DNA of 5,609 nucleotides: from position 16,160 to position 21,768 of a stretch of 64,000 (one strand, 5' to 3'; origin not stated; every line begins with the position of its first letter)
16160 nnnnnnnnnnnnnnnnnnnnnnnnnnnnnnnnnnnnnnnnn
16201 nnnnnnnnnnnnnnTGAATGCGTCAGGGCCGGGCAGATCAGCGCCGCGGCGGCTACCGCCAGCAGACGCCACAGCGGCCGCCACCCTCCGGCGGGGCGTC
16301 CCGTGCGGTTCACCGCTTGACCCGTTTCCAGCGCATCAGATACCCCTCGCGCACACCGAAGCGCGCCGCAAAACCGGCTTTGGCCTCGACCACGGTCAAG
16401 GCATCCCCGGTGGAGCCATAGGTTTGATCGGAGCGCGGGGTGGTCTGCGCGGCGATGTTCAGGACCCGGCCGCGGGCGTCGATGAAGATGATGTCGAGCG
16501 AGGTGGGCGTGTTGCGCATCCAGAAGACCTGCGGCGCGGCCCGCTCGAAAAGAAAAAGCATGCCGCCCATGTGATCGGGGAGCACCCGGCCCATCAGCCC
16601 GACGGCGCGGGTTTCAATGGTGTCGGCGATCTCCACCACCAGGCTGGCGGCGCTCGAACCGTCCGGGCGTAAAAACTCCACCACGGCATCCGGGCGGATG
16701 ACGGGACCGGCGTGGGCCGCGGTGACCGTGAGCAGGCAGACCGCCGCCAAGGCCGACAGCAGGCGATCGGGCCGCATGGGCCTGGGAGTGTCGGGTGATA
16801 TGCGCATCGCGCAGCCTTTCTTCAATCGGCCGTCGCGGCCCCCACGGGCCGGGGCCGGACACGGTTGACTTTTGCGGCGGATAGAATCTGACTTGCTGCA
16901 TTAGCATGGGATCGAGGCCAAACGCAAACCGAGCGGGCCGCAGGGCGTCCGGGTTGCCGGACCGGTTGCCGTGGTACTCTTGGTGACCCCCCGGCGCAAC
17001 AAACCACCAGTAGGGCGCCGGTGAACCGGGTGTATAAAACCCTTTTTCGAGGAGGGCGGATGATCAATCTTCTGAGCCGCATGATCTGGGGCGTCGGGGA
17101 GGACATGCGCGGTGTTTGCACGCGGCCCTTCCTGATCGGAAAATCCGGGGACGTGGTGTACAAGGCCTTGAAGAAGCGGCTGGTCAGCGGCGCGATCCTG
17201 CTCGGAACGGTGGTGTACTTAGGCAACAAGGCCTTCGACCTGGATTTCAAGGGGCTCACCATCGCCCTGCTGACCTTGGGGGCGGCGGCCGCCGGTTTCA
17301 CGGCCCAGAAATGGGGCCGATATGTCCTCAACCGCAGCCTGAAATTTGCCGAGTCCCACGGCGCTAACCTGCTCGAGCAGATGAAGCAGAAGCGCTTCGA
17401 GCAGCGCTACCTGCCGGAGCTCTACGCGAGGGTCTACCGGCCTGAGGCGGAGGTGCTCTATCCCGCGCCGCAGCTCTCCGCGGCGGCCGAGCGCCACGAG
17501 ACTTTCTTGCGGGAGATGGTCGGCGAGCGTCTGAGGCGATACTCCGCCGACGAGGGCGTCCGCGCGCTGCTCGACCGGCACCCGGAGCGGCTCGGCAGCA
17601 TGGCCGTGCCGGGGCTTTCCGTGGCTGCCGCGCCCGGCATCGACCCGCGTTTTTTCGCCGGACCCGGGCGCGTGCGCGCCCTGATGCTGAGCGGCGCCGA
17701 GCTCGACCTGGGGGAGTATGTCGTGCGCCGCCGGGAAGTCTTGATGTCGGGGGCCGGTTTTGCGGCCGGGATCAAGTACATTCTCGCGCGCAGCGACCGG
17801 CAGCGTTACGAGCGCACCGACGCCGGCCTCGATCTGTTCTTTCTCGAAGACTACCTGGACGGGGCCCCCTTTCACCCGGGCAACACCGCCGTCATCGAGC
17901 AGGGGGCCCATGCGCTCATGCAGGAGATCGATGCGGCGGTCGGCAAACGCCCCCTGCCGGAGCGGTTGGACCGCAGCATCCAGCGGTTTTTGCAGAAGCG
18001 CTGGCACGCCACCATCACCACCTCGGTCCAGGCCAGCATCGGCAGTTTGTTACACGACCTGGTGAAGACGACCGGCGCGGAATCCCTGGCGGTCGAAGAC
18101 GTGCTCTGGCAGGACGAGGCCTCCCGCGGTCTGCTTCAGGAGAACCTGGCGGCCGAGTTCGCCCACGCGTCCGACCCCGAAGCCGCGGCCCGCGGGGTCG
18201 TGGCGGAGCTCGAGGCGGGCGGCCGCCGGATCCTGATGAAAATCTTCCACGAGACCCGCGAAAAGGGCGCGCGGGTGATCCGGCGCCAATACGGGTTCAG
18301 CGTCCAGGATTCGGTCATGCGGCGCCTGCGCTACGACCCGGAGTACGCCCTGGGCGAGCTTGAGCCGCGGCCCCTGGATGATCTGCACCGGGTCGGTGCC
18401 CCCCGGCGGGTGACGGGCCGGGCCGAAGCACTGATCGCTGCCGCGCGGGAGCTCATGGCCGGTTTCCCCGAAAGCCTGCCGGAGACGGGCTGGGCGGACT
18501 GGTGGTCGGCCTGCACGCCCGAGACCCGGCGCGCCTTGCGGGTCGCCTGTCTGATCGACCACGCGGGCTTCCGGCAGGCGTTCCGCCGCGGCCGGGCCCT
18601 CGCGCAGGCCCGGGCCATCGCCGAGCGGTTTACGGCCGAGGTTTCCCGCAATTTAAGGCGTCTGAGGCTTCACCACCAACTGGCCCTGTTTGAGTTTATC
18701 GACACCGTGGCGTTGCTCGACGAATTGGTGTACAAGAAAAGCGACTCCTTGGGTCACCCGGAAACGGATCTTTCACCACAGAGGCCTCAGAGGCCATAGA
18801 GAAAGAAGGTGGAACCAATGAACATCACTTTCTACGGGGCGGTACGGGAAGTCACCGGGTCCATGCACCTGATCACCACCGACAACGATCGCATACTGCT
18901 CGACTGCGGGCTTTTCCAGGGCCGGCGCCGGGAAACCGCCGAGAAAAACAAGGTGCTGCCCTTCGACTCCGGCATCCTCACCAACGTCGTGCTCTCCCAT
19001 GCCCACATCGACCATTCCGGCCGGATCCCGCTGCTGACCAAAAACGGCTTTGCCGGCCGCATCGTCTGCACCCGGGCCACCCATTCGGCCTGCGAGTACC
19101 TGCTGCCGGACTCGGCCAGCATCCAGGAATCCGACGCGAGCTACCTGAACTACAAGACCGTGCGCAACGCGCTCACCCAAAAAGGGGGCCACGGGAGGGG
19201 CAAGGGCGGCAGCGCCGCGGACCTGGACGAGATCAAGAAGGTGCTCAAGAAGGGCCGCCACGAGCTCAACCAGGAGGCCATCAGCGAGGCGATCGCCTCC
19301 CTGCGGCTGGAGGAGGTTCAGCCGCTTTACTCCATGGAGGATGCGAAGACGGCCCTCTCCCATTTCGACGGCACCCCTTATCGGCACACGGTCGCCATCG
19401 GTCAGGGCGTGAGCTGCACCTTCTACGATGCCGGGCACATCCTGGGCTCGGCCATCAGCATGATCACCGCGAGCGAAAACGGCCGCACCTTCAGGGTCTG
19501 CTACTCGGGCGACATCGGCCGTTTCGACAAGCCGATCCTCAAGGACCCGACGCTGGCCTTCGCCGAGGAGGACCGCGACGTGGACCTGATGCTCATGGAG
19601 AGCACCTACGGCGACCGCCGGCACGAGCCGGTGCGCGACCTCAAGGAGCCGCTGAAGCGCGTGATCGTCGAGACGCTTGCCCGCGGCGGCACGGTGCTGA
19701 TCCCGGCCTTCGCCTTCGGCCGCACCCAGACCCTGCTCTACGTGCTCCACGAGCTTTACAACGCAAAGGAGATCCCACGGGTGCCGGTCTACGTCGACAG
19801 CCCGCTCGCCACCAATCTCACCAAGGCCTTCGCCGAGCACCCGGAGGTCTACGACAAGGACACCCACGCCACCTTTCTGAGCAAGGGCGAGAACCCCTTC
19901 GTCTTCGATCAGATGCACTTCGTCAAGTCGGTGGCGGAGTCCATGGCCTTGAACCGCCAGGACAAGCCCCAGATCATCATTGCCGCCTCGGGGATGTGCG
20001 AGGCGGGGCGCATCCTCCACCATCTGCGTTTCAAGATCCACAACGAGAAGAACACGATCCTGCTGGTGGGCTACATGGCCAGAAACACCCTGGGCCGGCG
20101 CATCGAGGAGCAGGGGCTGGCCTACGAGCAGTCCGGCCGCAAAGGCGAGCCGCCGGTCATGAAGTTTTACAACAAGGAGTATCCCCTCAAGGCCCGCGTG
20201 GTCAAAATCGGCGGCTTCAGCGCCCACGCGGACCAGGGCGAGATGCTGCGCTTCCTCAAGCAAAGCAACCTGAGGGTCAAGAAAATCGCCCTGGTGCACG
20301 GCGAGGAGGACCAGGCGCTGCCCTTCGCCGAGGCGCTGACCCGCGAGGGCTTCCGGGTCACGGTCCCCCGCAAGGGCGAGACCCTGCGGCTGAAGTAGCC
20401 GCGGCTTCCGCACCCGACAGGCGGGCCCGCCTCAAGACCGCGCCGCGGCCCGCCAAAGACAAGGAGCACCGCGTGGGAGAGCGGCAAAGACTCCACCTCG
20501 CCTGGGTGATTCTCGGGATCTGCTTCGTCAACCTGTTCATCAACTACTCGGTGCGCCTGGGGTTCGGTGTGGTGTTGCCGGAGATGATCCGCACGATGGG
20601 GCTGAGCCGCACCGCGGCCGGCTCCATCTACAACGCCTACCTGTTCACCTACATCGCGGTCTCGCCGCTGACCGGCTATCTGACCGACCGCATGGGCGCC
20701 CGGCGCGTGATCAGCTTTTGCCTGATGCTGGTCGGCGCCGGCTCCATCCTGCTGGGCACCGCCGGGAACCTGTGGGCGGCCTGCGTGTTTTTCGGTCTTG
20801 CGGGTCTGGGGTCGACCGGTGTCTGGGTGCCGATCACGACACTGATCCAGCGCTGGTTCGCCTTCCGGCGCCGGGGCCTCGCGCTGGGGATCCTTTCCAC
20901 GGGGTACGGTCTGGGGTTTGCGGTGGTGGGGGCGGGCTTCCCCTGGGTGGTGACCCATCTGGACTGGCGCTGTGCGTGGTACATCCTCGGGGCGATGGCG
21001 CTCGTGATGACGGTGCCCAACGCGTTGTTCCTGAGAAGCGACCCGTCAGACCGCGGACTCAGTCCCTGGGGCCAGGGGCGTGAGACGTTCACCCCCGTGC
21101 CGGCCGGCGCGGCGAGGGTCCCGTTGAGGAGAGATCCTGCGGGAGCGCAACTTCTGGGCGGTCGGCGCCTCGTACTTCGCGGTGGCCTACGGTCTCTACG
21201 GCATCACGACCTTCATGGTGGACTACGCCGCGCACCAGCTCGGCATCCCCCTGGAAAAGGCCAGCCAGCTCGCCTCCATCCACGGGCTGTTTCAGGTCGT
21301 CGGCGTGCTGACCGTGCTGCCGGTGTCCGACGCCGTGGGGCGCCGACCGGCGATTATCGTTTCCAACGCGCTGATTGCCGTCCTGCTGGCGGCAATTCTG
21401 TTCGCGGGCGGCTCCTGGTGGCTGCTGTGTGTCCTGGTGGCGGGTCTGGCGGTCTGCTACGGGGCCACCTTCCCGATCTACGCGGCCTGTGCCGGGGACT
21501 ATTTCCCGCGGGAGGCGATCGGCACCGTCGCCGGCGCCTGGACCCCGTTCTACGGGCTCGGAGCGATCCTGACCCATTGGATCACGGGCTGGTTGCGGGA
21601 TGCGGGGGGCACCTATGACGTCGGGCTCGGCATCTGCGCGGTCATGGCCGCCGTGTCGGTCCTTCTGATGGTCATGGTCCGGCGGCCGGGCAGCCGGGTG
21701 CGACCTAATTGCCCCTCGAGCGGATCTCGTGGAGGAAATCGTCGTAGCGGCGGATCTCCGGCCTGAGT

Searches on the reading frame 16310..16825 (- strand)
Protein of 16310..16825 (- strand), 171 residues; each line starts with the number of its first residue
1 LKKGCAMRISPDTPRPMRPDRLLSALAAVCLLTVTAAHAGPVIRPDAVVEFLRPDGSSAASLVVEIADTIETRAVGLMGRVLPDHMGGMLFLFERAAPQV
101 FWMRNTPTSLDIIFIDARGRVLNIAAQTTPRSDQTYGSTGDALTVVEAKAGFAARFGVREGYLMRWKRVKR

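Call 36: search_protein_families(library=pfam, proteins=[window:16310-16825:-], max_evalue=0.001)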
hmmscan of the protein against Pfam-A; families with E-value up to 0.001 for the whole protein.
window:16310-16825:- (171 aa): 1 family
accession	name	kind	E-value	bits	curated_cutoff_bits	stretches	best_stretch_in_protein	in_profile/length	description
PF02643.20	DUF192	-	6.4e-25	87.6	27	1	64-165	3-95/96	Uncharacterized ACR, COG1430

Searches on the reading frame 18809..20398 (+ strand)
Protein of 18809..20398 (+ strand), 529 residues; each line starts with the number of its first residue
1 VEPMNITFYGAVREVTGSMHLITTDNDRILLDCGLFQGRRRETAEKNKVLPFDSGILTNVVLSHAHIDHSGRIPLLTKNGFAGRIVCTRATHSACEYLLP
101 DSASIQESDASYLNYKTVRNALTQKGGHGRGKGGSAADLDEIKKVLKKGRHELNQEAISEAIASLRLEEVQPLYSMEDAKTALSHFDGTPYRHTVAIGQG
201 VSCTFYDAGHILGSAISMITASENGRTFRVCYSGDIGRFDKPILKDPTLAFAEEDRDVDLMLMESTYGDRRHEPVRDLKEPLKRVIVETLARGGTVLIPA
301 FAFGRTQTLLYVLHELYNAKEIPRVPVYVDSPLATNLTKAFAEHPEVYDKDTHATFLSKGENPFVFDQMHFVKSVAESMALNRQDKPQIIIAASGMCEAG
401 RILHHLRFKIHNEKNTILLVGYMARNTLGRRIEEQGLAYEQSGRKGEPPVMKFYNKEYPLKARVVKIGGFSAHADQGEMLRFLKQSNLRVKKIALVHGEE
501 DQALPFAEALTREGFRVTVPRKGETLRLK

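Call 36: search_protein_families(library=pfam, proteins=[window:18809-20398:+], max_evalue=0.001)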
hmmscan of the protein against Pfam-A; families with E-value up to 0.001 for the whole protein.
window:18809-20398:+ (529 aa): 5 families
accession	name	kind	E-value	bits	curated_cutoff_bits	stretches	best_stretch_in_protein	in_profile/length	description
PF10996.14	Beta-Casp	-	8.1e-40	136.5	27.7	1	306-432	1-120/120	Beta-Casp domain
PF07521.17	RMMBL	-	5.6e-16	58.7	21.6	1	458-520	2-63/63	Zn-dependent metallo-hydrolase RNA specificity domain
PF00753.33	Lactamase_B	-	5e-08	33.6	22.7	1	15-92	4-79/196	Metallo-beta-lactamase superfamily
PF12706.13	Lactamase_B_2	-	2.8e-07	30.8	27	1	28-107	2-82/200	Beta-lactamase superfamily domain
PF16661.11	Lactamase_B_6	-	6.7e-05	22.8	27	0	158-223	83-153/193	Metallo-beta-lactamase superfamily domain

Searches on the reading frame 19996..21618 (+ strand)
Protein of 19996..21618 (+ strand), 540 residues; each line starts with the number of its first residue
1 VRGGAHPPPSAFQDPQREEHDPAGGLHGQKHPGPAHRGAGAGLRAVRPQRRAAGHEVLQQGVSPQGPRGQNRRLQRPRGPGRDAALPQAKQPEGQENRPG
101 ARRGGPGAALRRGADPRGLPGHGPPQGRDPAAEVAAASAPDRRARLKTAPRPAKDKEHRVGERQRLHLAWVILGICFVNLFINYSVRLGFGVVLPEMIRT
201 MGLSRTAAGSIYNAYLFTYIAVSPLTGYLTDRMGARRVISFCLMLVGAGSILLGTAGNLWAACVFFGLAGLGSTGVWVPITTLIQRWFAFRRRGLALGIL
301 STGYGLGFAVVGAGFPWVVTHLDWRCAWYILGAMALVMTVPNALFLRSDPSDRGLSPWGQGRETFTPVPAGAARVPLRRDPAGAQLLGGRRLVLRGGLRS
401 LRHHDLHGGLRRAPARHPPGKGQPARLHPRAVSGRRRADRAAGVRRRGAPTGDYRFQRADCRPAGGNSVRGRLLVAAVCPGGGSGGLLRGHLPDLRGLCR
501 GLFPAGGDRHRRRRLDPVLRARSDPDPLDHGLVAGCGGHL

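Call 36: search_protein_families(library=pfam, proteins=[window:19996-21618:+], max_evalue=0.001)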
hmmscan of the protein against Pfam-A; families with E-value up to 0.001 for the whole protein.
window:19996-21618:+ (540 aa): 2 families
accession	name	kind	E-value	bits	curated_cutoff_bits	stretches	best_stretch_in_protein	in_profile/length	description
PF07690.21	MFS_1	-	1.1e-33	117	33.4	1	177-381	2-203/347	Major Facilitator Superfamily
PF06779.20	MFS_4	-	2.2e-10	40.9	26.3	1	187-347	9-172/364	Uncharacterised MFS-type transporter YbfB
